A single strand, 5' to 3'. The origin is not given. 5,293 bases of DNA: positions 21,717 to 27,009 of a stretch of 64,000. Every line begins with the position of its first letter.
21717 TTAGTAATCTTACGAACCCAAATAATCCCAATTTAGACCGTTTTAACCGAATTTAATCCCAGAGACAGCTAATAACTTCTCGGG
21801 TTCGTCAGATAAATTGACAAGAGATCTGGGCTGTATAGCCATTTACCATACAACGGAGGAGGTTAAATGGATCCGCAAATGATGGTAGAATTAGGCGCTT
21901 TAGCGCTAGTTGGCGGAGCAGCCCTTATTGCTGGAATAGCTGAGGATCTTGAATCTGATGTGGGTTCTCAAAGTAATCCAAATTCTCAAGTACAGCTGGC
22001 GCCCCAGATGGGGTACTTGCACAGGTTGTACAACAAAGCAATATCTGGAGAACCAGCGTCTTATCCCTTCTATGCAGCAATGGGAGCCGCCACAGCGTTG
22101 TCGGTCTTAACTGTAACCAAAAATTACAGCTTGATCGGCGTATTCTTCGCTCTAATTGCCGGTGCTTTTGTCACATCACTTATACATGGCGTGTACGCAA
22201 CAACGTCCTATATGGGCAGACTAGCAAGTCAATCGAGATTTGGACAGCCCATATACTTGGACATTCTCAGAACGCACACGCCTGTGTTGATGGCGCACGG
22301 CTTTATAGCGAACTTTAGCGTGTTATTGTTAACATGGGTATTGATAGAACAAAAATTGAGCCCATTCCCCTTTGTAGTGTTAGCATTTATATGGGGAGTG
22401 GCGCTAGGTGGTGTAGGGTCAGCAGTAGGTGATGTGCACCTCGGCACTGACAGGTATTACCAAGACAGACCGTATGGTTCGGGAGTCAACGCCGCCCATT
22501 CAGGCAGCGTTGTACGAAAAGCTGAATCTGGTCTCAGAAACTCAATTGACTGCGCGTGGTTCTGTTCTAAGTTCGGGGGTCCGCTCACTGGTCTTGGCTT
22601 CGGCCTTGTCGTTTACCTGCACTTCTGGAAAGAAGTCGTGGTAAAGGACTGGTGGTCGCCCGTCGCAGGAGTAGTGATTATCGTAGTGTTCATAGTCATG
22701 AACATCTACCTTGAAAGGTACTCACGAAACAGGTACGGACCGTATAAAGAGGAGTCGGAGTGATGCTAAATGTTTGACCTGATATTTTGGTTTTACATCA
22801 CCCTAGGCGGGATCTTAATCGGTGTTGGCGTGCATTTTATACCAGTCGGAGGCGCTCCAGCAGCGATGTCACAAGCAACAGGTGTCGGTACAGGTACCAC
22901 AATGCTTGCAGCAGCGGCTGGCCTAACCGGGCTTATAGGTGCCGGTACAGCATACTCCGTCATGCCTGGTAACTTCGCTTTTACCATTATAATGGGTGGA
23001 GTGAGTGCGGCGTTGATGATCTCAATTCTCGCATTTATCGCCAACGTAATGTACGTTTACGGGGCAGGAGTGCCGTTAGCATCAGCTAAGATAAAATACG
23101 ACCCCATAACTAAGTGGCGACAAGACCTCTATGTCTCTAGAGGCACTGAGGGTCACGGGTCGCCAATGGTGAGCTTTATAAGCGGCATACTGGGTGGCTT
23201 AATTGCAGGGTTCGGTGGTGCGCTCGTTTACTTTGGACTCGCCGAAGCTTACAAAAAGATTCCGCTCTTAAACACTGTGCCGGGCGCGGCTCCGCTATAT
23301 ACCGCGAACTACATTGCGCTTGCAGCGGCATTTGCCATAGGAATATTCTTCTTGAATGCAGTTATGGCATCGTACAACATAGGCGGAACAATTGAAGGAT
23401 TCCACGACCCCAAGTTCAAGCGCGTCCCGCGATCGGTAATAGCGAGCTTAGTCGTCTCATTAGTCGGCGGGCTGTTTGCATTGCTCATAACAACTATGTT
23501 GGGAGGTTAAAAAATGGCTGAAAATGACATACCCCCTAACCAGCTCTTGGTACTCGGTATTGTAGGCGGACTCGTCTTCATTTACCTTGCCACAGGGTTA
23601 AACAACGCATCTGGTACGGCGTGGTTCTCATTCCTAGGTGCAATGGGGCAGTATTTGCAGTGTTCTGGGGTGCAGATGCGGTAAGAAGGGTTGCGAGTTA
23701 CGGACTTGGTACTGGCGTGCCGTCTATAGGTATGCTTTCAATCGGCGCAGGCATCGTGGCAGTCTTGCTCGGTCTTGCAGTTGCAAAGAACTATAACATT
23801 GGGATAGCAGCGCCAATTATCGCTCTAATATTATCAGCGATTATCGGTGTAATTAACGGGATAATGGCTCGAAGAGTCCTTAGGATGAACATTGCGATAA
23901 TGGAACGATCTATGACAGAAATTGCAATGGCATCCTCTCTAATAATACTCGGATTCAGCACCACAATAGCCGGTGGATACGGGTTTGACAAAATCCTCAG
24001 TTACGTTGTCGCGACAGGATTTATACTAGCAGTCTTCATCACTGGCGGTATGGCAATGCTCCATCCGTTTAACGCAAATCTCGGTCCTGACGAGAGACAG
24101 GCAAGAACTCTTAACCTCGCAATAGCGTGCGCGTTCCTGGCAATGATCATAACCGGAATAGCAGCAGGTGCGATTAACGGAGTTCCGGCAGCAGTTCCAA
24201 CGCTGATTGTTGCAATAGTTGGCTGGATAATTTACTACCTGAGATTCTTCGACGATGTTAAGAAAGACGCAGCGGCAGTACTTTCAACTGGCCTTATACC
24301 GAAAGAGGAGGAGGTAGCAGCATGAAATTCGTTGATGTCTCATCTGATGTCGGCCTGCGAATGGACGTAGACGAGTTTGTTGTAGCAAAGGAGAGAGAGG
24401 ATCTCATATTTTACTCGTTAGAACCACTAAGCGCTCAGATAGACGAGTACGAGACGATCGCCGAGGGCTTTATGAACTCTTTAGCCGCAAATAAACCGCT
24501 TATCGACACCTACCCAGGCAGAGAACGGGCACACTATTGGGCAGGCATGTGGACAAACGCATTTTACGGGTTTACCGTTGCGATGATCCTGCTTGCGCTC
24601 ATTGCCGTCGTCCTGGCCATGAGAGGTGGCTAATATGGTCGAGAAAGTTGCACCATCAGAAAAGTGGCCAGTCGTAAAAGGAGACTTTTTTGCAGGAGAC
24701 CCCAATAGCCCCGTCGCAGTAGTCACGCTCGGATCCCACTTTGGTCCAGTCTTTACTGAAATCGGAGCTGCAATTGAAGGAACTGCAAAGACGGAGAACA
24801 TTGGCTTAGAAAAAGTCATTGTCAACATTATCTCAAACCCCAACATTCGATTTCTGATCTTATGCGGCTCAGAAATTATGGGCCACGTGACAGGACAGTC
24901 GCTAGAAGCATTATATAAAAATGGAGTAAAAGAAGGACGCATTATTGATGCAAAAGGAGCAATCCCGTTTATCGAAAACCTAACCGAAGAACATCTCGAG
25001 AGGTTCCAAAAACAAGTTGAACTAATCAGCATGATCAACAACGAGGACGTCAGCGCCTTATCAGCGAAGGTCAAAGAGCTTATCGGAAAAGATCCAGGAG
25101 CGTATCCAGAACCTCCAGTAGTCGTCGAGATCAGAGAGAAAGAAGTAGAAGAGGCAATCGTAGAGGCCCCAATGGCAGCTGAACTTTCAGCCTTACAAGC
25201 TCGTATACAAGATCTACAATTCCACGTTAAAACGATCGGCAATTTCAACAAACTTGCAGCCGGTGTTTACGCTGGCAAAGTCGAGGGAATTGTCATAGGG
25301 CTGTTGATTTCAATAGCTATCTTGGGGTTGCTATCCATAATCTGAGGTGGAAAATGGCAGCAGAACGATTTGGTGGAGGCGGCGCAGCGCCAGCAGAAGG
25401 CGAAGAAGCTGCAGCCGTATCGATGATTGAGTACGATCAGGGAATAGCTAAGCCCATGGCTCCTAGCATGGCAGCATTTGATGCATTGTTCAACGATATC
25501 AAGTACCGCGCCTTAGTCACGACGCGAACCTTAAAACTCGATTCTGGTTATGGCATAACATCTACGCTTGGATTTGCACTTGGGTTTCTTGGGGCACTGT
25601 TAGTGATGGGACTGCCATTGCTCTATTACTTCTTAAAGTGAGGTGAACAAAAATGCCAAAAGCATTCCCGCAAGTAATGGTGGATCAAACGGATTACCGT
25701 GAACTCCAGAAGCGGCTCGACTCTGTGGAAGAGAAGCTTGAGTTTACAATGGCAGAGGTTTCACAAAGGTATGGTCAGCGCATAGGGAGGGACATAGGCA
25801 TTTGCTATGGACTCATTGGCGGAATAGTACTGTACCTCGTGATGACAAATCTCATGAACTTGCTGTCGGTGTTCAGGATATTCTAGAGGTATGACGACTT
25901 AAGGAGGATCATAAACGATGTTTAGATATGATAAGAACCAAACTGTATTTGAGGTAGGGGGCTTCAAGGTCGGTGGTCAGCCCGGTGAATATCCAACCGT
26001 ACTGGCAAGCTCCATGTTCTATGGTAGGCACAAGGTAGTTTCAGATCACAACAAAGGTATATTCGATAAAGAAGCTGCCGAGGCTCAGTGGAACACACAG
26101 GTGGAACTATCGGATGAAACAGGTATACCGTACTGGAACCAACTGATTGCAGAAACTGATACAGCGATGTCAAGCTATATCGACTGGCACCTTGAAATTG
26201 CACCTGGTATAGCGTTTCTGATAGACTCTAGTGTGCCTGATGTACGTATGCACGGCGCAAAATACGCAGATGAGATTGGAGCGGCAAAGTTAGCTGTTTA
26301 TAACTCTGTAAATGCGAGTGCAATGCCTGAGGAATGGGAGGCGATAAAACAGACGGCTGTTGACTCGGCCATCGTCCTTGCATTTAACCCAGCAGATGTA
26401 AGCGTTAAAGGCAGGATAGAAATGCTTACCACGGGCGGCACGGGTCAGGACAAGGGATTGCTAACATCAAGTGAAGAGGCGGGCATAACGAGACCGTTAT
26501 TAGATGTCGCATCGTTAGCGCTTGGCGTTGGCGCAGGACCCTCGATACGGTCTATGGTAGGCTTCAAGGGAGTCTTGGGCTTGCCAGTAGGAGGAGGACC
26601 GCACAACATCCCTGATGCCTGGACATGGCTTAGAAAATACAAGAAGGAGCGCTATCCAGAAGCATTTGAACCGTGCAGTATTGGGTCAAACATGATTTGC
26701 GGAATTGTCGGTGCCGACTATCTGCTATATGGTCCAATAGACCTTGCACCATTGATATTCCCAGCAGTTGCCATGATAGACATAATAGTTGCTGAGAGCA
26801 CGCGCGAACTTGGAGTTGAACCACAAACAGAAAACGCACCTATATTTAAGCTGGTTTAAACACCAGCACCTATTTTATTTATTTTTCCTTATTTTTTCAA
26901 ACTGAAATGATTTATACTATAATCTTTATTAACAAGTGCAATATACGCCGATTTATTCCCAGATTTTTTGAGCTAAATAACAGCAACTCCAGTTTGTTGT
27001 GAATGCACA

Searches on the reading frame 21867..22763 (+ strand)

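Call 54: search_protein_families(library=pfam, max_evalue=0.00001, proteins=[window:21867-22763:+])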
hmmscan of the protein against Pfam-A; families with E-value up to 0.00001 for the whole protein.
window:21867-22763:+ (298 aa): 1 family
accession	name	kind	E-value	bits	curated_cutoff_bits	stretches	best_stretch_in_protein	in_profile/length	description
PF04206.17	MtrE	-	1.3e-110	369.5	26.6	1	9-279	1-271/271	Tetrahydromethanopterin S-methyltransferase, subunit E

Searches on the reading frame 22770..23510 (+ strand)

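Call 54: search_protein_families(library=pfam, max_evalue=0.00001, proteins=[window:22770-23510:+])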
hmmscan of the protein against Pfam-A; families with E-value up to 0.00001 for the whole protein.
window:22770-23510:+ (246 aa): 1 family
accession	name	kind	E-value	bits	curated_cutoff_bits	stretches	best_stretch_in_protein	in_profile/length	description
PF04207.17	MtrD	-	5.7e-86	288.2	25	1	6-230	4-217/217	Tetrahydromethanopterin S-methyltransferase, subunit D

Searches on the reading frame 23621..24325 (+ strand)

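Call 54: search_protein_families(library=pfam, max_evalue=0.00001, proteins=[window:23621-24325:+])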
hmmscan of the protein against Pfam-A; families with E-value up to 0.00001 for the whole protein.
window:23621-24325:+ (234 aa): 1 family
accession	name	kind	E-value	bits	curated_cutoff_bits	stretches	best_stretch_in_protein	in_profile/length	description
PF04211.18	MtrC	-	3.1e-86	289.2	25.5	1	8-230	48-268/268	Tetrahydromethanopterin S-methyltransferase, subunit C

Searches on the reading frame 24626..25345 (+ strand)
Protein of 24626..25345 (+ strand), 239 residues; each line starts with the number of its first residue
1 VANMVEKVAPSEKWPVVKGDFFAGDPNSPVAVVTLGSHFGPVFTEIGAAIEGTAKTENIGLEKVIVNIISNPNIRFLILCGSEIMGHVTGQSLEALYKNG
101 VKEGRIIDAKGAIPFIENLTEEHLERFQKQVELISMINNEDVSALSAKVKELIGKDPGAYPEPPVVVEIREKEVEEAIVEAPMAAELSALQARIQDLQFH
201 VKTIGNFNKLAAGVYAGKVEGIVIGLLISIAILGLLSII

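Call 54: search_protein_families(library=pfam, max_evalue=0.00001, proteins=[window:24626-25345:+])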
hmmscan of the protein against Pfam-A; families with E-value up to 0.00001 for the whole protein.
window:24626-25345:+ (239 aa): 1 family
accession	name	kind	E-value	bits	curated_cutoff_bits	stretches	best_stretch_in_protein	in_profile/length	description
PF04208.19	MtrA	-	4.7e-74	248.2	25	1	8-176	2-172/173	Tetrahydromethanopterin S-methyltransferase, subunit A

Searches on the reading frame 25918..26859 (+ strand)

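Call 55: search_protein_families(library=pfam, max_evalue=0.00001, proteins=[window:25918-26859:+])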
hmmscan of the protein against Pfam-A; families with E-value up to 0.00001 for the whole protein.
window:25918-26859:+ (313 aa): 1 family
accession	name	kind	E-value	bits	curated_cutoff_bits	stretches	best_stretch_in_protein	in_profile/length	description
PF02007.24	MtrH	-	6.1e-114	380.6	22.8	1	6-302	1-298/299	Tetrahydromethanopterin S-methyltransferase MtrH subunit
